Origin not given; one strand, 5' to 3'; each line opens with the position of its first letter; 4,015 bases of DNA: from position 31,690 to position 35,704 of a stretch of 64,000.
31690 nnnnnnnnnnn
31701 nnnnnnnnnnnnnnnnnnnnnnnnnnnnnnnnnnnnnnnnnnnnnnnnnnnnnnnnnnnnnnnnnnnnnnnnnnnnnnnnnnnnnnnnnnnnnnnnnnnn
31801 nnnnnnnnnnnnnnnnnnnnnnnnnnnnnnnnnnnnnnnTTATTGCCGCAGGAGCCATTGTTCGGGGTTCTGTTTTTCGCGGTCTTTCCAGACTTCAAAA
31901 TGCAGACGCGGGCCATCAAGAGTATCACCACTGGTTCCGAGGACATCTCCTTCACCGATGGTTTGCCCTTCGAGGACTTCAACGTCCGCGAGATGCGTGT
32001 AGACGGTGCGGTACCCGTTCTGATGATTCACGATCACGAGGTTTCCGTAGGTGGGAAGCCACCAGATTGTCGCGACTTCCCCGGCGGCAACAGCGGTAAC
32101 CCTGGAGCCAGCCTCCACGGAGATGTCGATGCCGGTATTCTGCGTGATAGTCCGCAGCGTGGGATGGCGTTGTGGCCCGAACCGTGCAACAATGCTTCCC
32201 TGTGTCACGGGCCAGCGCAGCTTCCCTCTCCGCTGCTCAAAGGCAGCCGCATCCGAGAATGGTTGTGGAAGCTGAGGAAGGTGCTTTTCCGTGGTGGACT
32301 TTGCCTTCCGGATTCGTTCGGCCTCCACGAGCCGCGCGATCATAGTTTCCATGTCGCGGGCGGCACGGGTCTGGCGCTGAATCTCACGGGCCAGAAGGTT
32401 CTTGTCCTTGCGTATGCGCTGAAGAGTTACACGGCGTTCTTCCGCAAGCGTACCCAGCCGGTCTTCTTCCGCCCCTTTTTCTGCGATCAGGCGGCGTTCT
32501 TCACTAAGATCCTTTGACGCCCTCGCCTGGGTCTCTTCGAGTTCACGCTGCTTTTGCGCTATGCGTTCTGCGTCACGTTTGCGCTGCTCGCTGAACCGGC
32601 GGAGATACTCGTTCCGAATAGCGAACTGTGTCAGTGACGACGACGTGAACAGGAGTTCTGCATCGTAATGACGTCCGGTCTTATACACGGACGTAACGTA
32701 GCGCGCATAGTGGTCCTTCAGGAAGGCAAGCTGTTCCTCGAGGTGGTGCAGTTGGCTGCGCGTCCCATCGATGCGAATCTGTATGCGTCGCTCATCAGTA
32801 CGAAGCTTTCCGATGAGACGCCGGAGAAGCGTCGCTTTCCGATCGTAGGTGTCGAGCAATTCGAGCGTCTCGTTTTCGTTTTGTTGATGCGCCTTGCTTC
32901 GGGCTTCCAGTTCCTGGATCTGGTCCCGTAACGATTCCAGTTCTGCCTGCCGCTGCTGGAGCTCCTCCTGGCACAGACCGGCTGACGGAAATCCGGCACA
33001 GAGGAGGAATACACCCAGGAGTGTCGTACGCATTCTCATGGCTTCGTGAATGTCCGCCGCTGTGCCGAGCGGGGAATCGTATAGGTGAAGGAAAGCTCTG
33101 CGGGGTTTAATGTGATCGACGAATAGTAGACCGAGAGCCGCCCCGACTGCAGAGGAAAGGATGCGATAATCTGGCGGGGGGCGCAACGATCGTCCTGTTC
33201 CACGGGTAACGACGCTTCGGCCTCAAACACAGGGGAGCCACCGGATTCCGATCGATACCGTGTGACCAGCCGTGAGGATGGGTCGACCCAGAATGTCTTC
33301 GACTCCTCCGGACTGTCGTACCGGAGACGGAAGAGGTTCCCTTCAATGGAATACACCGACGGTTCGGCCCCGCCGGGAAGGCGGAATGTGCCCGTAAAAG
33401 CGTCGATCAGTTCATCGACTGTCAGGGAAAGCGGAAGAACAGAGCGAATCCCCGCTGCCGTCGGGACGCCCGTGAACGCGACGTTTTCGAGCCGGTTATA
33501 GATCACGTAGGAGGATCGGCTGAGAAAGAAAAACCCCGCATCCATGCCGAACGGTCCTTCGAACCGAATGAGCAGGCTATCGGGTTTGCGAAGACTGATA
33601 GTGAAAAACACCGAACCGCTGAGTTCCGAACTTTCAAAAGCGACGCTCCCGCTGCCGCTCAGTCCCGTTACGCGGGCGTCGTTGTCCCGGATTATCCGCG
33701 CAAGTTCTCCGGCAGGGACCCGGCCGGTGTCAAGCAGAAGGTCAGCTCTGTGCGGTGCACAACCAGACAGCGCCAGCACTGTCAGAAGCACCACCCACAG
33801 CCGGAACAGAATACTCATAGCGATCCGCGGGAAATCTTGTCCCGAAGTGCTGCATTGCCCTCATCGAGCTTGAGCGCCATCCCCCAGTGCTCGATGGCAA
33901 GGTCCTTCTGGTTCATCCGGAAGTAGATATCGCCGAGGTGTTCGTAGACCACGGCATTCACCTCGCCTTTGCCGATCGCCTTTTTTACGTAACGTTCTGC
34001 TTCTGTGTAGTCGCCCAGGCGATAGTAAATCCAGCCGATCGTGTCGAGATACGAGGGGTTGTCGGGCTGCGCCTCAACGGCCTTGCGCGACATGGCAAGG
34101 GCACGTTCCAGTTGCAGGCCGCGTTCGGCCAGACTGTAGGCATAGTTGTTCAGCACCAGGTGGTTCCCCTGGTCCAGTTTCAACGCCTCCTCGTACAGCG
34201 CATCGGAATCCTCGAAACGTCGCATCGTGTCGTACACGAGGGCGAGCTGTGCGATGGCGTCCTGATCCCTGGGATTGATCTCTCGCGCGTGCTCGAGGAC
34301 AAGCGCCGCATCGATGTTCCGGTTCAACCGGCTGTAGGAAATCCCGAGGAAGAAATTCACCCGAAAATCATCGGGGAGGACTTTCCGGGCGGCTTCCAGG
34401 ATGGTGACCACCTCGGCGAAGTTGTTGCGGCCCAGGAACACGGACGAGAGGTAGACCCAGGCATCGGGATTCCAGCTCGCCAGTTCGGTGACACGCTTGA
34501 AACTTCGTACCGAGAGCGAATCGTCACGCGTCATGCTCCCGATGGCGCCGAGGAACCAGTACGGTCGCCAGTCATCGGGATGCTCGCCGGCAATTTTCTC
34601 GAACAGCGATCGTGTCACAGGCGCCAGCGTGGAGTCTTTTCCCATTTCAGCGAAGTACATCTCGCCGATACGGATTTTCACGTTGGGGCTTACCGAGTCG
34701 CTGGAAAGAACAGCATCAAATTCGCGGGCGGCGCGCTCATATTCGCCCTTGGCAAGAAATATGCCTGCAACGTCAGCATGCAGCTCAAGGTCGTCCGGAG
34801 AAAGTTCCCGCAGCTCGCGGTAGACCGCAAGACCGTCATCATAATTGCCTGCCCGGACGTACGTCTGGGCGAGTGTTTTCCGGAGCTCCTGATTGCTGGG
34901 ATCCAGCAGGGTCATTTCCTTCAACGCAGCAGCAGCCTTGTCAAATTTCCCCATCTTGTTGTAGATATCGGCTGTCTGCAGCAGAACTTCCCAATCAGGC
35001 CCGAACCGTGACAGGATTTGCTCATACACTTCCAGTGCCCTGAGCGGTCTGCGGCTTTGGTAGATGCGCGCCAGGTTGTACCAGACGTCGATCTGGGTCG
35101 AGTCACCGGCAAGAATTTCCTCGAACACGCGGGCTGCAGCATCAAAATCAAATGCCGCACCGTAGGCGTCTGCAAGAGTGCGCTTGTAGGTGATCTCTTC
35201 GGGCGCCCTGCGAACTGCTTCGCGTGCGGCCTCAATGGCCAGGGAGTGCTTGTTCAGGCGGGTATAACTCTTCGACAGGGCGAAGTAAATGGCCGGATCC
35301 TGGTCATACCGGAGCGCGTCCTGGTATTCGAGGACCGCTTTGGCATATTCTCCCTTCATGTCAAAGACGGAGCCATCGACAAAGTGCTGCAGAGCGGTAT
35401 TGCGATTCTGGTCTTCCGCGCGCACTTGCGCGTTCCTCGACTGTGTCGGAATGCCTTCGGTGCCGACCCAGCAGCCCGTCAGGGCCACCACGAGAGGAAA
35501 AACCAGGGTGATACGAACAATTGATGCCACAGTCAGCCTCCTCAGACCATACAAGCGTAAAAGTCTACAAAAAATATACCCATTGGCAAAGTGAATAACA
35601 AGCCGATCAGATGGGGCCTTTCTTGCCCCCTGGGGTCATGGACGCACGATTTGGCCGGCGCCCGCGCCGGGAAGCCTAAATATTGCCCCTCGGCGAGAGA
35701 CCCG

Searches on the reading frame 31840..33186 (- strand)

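Call 22: search_protein_families(library=pfam, proteins=[window:31840-33186:-], max_evalue=0.001)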
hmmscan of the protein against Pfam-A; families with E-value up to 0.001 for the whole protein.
window:31840-33186:- (448 aa): 1 family
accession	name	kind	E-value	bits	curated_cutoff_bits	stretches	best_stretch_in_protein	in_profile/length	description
PF01551.29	Peptidase_M23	-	2.7e-26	92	28.7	1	349-441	2-96/96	Peptidase family M23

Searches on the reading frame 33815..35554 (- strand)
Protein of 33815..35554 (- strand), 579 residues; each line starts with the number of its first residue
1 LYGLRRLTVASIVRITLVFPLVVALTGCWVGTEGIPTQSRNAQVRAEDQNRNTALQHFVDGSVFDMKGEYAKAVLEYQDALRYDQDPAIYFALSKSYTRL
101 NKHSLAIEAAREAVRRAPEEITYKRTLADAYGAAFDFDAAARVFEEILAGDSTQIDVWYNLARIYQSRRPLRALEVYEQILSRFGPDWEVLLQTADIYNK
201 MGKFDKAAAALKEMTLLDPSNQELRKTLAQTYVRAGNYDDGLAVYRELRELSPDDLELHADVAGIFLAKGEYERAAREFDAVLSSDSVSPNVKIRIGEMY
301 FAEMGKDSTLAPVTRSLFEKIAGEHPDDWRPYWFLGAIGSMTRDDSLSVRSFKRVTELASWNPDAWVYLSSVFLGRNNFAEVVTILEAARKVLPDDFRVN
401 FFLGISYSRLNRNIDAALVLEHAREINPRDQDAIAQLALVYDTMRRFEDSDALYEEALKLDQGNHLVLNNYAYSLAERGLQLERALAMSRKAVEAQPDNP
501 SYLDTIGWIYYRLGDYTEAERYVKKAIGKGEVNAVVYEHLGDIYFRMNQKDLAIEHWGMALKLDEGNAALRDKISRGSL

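Call 50: search_protein_families(library=pfam, proteins=[window:33815-35554:-], max_evalue=0.00001)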
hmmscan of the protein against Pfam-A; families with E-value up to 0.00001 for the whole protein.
window:33815-35554:- (579 aa): 22 families
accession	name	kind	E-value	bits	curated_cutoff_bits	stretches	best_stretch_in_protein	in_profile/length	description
PF07719.23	TPR_2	-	6.1e-40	132.5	27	0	502-527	3-28/34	Tetratricopeptide repeat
PF14559.12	TPR_19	-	1.7e-36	124.8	25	3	201-248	4-51/68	Tetratricopeptide repeat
PF13428.12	TPR_14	-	2.2e-34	114.8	23.5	0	223-260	2-39/44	Tetratricopeptide repeat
PF13432.12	TPR_16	-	1.6e-32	112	32.7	1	227-287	2-62/65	Tetratricopeptide repeat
PF13181.12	TPR_8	-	1.6e-28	96.8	25.7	0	505-527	6-28/34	Tetratricopeptide repeat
PF13431.12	TPR_17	-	2.1e-24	84.2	24.4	0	453-486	1-33/34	Tetratricopeptide repeat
PF00515.34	TPR_1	-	3.4e-24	84.1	27.8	0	535-567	2-34/34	Tetratricopeptide repeat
PF13424.12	TPR_12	-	3.6e-23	82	30.1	0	468-527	6-72/77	Tetratricopeptide repeat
PF23914.1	TPR_CcmH_CycH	-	2e-19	70.4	42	0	427-524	46-145/158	Cytochrome c-type biogenesis protein H TPR domain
PF13414.12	TPR_11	-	3.3e-19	68.7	26.8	0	67-97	7-38/42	TPR repeat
PF12895.13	ANAPC3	-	1.5e-15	57.7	27.2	0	176-247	11-81/82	Anaphase-promoting complex, cyclosome, subunit 3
PF13371.12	TPR_9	-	4.8e-15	55.8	35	0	163-229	4-70/73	Tetratricopeptide repeat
PF13174.12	TPR_6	-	6.6e-14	52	26.3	0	189-213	1-25/33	Tetratricopeptide repeat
PF13176.12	TPR_7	-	2.6e-12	46.2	27.9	0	433-463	1-33/36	Tetratricopeptide repeat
PF13374.12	TPR_10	-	3.4e-10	40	27.5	0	502-527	4-29/42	Tetratricopeptide repeat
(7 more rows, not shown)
